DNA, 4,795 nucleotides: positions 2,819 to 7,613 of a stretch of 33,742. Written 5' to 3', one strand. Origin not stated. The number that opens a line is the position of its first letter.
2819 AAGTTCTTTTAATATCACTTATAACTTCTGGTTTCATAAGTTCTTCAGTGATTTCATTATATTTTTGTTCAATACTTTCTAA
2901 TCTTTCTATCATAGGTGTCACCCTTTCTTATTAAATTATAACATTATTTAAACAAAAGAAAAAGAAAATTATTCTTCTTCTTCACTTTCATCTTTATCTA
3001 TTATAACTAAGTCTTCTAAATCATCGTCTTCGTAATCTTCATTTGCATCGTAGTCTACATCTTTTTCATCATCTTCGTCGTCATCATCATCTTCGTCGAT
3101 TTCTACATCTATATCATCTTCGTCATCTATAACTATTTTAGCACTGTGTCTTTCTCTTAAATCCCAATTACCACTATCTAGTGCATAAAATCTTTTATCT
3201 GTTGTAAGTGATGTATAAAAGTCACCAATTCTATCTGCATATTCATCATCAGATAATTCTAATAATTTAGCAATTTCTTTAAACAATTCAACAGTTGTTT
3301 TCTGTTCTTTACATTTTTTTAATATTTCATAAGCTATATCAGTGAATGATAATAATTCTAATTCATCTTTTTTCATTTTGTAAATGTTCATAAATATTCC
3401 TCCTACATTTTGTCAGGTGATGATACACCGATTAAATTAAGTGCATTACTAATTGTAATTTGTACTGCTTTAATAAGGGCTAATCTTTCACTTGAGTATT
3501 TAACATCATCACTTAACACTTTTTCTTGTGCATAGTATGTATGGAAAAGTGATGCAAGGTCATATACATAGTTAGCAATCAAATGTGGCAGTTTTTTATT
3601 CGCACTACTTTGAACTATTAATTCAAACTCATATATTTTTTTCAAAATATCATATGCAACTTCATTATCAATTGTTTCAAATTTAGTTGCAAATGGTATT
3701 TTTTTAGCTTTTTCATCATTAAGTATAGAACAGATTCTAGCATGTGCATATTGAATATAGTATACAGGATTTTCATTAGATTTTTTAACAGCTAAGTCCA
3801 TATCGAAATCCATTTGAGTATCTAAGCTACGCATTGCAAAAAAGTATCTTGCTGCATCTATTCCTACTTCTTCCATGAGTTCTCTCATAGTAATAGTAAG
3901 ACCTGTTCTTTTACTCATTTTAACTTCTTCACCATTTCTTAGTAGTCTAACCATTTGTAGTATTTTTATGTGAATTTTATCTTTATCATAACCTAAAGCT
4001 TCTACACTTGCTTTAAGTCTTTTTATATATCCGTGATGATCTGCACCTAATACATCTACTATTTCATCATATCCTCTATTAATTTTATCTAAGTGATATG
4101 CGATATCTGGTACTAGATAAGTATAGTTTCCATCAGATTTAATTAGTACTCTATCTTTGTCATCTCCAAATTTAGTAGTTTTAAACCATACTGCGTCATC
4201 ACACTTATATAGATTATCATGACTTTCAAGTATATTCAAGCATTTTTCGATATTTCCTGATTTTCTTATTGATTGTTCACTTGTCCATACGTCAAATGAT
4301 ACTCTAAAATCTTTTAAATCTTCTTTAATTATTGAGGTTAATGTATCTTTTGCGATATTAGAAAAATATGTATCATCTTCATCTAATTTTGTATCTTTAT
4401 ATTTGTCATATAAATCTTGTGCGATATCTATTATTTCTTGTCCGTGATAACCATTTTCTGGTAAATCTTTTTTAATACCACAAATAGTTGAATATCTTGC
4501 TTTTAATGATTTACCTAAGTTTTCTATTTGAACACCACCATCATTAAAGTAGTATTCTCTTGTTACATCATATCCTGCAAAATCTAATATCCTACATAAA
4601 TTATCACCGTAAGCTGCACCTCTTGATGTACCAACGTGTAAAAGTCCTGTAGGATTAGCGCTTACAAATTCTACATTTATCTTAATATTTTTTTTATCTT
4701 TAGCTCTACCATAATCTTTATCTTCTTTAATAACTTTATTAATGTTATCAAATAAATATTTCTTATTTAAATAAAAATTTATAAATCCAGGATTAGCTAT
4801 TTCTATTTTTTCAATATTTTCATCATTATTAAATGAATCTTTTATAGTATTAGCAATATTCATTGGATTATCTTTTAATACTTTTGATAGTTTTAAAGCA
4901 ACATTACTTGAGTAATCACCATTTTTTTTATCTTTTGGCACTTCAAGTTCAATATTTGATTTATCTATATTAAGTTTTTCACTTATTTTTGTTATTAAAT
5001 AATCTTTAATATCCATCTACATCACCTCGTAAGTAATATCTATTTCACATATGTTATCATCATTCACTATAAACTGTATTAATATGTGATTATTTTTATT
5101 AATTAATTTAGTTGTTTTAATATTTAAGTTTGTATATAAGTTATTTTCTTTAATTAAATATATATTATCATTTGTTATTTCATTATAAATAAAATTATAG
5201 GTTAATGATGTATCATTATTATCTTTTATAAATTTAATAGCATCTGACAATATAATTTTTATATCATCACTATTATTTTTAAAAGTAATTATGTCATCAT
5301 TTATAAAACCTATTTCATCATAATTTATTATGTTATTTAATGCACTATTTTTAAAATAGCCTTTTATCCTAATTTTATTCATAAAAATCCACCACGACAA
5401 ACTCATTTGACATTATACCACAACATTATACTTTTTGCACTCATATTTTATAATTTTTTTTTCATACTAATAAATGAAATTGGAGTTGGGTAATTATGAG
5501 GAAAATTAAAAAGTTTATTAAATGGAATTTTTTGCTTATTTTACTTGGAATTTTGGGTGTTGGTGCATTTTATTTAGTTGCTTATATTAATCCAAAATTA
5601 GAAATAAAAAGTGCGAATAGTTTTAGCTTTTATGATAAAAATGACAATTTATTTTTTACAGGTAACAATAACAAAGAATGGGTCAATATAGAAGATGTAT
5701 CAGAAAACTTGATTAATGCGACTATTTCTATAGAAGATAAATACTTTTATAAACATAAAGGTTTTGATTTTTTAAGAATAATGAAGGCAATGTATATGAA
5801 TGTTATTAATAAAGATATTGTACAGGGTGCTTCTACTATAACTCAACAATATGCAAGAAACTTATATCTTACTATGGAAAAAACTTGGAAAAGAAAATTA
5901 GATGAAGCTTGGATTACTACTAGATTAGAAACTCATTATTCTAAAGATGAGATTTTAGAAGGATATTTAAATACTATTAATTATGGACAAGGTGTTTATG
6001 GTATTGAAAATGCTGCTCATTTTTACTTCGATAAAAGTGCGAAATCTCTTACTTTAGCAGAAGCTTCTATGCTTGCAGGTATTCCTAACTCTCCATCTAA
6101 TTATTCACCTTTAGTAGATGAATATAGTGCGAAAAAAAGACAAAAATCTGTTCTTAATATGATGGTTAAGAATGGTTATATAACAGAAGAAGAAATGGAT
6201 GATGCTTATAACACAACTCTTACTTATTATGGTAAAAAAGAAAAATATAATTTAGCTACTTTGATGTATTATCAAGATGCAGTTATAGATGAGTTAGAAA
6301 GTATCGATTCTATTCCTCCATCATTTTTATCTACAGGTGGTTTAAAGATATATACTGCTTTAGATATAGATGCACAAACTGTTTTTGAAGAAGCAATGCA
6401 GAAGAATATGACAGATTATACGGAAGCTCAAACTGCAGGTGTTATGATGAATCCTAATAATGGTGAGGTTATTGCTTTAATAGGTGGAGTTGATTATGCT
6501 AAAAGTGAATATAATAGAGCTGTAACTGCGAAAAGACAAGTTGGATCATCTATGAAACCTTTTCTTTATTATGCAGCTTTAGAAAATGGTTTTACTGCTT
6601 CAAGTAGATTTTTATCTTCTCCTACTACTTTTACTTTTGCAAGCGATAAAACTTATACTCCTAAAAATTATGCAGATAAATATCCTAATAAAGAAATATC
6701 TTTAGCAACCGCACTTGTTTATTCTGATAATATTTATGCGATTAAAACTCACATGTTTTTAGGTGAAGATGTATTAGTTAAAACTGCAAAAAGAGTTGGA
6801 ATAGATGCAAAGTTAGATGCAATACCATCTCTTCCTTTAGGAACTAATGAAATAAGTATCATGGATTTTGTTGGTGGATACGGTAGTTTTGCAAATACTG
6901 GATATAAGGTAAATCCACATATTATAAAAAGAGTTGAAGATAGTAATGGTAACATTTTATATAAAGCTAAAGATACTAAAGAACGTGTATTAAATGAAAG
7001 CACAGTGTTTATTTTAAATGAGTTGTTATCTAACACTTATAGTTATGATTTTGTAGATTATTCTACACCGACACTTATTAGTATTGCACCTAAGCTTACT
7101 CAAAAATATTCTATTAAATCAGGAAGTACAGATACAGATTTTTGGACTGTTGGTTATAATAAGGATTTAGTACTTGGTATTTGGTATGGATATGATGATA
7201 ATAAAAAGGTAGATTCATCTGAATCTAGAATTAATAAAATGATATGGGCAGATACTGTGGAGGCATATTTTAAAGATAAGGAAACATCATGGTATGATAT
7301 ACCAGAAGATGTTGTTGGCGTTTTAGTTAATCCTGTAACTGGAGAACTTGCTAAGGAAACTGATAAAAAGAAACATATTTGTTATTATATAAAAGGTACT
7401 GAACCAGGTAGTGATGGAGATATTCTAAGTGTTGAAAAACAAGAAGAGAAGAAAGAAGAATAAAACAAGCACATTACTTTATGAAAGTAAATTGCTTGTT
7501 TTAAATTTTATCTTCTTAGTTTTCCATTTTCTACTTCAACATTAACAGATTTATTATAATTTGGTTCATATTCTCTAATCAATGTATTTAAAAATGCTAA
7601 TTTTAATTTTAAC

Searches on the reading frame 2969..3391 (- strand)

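Call 7: search_protein_families(library=pfam, proteins=[window:2969-3391:-])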
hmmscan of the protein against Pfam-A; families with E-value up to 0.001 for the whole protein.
window:2969-3391:- (140 aa): 1 family
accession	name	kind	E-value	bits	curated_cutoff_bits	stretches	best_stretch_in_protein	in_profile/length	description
PF05066.19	HARE-HTH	-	3.7e-05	24.5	25.9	1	15-80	2-70/71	HB1, ASXL, restriction endonuclease HTH domain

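Call 10: search_protein_families(library=ncbifam, proteins=[window:2969-3391:-])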
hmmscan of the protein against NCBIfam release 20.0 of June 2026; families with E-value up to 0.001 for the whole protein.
window:2969-3391:- (140 aa): 2 families
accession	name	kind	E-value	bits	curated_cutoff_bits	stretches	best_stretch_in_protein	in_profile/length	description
TIGR04567.1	RNAP_delt_lowGC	equivalog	3e-19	69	42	1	14-85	3-74/83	DNA-directed RNA polymerase subunit delta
NF045964.1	RNAP_delt_plasma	equivalog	2.8e-12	46.6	72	1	16-80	3-77/77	DNA-directed RNA polymerase subunit delta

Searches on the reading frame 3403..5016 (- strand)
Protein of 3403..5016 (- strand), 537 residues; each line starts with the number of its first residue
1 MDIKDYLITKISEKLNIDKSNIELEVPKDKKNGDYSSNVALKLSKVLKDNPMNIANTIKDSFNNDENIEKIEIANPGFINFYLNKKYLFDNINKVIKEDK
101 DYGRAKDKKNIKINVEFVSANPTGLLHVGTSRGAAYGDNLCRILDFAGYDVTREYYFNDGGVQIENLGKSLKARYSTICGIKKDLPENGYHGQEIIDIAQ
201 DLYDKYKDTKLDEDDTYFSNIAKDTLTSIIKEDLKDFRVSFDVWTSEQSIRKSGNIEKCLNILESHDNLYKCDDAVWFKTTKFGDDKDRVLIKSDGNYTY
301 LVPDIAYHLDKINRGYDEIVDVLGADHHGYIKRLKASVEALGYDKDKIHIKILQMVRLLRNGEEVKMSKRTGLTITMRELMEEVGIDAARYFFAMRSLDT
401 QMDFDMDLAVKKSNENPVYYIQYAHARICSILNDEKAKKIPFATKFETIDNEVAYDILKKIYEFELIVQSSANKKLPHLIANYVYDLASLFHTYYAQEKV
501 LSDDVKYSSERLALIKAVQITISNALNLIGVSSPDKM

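Call 7: search_protein_families(library=pfam, proteins=[window:3403-5016:-])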
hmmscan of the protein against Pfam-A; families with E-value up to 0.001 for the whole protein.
window:3403-5016:- (537 aa): 5 families
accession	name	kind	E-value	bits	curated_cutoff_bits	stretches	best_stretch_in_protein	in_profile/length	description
PF05746.21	DALR_1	-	2.1e-31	108.8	22.3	1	421-537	1-117/117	DALR anticodon binding domain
PF03485.21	Arg_tRNA_synt_N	-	1.2e-22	80.8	21.5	1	4-83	4-85/85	Arginyl tRNA synthetase N terminal domain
PF00750.26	tRNA-synt_1d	-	5.6e-21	75.3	23.3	1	92-390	2-303/349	tRNA synthetases class I (R), catalytic domain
PF09334.17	tRNA-synt_1g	-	1.7e-06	27.5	20.1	0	363-416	324-378/391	tRNA synthetases class I (M)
PF00133.28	tRNA-synt_1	-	0.00015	21.1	22.7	0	356-401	365-410/414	tRNA synthetases class I (I, L, M and V)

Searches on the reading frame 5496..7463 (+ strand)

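Call 7: search_protein_families(library=pfam, proteins=[window:5496-7463:+])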
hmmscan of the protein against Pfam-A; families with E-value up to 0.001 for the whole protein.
window:5496-7463:+ (655 aa): 2 families
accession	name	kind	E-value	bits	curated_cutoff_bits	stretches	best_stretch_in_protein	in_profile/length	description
PF00912.28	Transgly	-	7e-65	218.2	27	1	57-223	11-177/178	Transglycosylase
PF00905.27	Transpeptidase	-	6.6e-22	78.5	22.1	1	315-518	3-222/299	Penicillin binding protein transpeptidase domain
